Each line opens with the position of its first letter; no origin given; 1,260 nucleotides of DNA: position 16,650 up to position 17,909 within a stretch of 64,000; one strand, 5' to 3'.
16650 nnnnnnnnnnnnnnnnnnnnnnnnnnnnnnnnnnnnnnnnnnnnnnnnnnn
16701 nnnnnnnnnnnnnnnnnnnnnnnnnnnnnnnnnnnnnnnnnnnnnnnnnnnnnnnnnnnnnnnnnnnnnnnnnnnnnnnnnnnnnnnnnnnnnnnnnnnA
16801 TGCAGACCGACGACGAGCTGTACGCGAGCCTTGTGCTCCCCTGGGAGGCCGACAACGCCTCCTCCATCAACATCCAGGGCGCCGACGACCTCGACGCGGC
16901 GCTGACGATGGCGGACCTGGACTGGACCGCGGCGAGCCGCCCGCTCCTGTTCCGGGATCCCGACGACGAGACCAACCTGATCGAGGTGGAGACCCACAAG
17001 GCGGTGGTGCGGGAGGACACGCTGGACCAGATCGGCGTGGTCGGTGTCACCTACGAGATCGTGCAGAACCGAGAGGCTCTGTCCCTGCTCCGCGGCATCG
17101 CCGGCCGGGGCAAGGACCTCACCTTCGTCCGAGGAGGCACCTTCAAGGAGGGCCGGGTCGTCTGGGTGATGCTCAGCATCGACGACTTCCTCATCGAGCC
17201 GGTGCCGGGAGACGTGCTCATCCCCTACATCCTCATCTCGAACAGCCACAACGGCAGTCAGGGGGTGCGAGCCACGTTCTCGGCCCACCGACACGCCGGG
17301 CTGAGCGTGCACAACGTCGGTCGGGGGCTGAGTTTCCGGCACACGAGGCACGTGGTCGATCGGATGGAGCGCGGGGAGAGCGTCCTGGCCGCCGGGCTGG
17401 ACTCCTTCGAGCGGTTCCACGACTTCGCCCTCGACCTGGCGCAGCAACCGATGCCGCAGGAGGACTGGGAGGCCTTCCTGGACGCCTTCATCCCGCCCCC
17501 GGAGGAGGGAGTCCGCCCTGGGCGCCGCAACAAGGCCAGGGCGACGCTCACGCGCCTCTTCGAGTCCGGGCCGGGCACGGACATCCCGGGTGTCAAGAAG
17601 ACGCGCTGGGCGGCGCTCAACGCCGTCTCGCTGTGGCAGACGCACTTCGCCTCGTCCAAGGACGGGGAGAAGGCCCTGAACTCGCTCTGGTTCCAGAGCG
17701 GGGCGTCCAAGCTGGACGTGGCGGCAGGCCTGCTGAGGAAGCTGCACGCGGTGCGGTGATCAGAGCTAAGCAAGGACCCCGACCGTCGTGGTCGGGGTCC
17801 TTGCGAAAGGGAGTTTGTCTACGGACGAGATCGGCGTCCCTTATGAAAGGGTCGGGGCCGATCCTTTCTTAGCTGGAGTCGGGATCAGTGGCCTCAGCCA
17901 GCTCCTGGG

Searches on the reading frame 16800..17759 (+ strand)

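Call 74: search_protein_families(library=pfam, proteins=[window:16800-17759:+], max_evalue=0.01)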
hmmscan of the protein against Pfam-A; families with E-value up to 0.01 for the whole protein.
window:16800-17759:+ (319 aa): 1 family
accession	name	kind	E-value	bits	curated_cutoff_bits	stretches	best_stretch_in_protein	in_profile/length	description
PF06067.16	DUF932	-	1.5e-33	117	23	1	78-297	2-227/227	Domain of unknown function (DUF932)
